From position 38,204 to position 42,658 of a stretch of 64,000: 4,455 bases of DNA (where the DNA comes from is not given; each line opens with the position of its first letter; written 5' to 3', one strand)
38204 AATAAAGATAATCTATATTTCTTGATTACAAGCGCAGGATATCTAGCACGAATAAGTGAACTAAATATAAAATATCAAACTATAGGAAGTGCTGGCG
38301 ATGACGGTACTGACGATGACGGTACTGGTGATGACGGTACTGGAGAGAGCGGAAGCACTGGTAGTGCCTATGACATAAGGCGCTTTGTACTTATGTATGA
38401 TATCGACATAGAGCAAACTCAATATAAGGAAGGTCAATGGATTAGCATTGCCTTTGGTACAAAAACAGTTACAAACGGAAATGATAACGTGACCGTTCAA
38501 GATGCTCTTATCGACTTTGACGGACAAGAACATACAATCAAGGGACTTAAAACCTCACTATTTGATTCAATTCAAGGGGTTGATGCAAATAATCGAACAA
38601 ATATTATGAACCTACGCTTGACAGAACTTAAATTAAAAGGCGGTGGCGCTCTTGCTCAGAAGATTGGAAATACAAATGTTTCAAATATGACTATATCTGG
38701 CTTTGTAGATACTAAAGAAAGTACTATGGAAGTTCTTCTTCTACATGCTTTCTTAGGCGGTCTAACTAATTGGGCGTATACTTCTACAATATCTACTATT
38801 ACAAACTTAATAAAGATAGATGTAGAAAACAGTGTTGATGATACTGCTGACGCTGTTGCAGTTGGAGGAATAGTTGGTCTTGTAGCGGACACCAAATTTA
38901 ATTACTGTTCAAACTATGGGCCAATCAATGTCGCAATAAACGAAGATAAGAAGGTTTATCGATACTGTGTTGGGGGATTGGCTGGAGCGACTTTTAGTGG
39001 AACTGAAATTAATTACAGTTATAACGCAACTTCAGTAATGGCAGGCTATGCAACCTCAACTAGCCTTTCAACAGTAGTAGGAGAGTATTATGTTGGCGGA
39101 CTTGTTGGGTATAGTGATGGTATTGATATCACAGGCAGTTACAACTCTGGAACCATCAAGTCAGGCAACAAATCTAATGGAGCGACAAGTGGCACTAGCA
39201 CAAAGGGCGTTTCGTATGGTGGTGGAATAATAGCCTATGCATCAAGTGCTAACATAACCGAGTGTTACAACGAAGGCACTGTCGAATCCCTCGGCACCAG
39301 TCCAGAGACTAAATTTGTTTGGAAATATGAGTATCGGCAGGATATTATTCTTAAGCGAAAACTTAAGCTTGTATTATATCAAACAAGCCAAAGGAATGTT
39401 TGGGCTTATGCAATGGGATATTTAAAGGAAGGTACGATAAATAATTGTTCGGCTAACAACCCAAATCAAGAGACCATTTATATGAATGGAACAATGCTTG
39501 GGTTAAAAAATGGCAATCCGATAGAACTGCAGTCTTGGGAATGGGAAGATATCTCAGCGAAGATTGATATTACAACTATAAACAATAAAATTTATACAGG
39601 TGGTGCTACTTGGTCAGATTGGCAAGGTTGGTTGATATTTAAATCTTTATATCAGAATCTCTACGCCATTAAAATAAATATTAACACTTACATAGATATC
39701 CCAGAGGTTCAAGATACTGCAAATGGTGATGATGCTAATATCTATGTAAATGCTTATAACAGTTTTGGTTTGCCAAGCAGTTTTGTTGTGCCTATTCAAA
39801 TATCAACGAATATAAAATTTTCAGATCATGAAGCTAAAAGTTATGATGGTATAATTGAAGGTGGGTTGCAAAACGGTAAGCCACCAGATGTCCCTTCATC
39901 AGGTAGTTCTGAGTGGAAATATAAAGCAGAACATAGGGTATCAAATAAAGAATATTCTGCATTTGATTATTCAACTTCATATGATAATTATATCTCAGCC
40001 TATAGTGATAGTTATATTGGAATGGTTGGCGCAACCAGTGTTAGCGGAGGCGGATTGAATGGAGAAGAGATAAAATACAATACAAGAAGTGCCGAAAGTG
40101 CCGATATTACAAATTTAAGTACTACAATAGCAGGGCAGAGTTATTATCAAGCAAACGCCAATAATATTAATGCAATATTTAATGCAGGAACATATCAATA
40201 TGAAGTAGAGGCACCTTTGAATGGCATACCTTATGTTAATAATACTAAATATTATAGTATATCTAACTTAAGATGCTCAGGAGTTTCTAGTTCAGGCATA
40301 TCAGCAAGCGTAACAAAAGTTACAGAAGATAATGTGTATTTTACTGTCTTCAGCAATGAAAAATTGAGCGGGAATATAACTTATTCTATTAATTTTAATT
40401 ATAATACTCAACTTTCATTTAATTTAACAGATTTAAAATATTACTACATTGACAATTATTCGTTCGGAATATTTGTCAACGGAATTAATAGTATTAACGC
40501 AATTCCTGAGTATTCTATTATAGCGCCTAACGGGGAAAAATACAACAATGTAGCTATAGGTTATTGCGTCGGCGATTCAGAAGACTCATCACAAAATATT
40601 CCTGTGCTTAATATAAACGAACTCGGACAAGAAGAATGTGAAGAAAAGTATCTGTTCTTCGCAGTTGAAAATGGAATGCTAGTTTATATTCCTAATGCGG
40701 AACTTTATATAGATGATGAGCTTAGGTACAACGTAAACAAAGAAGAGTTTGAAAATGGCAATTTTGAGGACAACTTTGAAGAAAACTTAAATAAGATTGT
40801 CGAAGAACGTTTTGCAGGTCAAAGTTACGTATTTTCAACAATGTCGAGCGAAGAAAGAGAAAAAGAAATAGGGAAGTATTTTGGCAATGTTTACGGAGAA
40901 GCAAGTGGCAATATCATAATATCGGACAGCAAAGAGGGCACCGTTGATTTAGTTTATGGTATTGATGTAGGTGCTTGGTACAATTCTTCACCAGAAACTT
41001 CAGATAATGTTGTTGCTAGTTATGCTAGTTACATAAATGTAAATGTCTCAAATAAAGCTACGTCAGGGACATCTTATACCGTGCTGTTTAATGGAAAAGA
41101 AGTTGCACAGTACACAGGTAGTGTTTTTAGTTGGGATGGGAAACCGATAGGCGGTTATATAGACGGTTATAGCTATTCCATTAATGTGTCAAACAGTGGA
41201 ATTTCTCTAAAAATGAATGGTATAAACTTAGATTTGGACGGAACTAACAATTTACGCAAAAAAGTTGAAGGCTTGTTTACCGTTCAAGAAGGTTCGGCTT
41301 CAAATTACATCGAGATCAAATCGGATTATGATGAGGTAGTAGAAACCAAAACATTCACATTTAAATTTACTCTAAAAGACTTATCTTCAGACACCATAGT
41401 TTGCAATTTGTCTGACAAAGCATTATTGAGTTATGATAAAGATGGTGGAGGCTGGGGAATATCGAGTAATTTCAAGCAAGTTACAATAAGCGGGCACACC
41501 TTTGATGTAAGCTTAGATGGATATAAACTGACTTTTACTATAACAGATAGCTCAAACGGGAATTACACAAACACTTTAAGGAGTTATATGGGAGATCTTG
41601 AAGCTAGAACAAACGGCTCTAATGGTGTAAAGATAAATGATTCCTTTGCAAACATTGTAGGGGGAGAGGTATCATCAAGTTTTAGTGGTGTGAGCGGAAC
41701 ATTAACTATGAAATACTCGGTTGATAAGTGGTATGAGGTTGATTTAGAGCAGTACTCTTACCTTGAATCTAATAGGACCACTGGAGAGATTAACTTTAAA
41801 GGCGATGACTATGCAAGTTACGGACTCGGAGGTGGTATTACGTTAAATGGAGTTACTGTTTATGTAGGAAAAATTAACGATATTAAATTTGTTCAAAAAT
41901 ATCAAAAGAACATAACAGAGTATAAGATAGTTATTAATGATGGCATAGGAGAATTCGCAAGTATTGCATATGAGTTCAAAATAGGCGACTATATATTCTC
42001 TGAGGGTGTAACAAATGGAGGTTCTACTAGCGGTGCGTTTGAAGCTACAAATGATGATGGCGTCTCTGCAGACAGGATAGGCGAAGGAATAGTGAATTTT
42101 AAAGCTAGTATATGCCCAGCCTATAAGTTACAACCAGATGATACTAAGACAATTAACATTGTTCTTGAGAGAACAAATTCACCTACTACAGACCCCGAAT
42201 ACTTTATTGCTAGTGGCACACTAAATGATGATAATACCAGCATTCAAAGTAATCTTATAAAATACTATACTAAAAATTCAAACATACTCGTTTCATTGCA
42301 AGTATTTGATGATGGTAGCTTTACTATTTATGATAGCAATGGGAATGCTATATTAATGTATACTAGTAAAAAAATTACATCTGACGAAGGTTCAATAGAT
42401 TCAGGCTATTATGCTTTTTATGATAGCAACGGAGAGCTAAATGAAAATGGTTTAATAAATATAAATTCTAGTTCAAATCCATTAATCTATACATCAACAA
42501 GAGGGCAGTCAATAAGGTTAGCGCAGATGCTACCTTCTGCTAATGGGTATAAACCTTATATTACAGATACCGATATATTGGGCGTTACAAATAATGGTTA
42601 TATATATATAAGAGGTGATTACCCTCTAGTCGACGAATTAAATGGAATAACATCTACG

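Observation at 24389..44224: Single 19.8-kb ORF encoding a roughly 6,600-aa GLUG-repeat lipoprotein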

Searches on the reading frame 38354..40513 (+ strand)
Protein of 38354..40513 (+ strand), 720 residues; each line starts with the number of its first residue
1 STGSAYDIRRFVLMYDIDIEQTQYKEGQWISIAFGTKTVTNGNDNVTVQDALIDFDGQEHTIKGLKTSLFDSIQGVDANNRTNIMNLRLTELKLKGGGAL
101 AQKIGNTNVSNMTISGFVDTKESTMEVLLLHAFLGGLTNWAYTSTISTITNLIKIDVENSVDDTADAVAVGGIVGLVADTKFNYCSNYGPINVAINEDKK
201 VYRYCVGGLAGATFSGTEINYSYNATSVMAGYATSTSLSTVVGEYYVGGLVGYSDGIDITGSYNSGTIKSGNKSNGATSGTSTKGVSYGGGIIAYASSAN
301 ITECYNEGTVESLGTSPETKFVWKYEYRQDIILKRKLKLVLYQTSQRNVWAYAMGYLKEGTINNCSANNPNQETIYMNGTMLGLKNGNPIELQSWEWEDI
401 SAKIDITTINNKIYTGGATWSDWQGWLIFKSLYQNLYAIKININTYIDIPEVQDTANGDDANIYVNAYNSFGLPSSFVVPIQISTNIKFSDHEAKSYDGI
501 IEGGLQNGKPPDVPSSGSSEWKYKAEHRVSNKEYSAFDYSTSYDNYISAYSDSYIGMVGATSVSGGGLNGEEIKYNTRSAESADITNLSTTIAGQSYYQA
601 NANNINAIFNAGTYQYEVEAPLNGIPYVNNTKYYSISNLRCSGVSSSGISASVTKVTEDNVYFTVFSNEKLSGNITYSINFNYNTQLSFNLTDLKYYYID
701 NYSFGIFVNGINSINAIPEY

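Call 66: search_protein_families(library=pfam, proteins=[window:38354-40513:+], max_evalue=5)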
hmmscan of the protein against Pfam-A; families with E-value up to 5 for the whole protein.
window:38354-40513:+ (720 aa): 1 family
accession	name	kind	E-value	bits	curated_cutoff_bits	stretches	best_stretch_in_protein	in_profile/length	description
PF07581.17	Glug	-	3.9e-07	30.5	20.5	3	243-268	1-27/28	The GLUG motif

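Call 98: search_protein_families(library=phrogs, proteins=[window:38354-40513:+], max_evalue=0.01)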
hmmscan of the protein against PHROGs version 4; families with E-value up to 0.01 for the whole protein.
window:38354-40513:+ (720 aa): 0 families

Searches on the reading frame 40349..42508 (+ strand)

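Call 66: search_protein_families(library=pfam, proteins=[window:40349-42508:+], max_evalue=5)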
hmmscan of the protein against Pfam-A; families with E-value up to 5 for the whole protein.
window:40349-42508:+ (720 aa): 2 families
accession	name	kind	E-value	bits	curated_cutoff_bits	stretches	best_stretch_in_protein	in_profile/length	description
PF24889.1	CCTL2_WNK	-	0.026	14.8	27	1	332-361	22-51/75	WNK CCTL2 domain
PF21784.3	Bflower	-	0.084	13.7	25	1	242-276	18-53/116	4-fold beta flower protein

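Call 98: search_protein_families(library=phrogs, proteins=[window:40349-42508:+], max_evalue=0.01)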
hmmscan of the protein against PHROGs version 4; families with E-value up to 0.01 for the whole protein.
window:40349-42508:+ (720 aa): 0 families
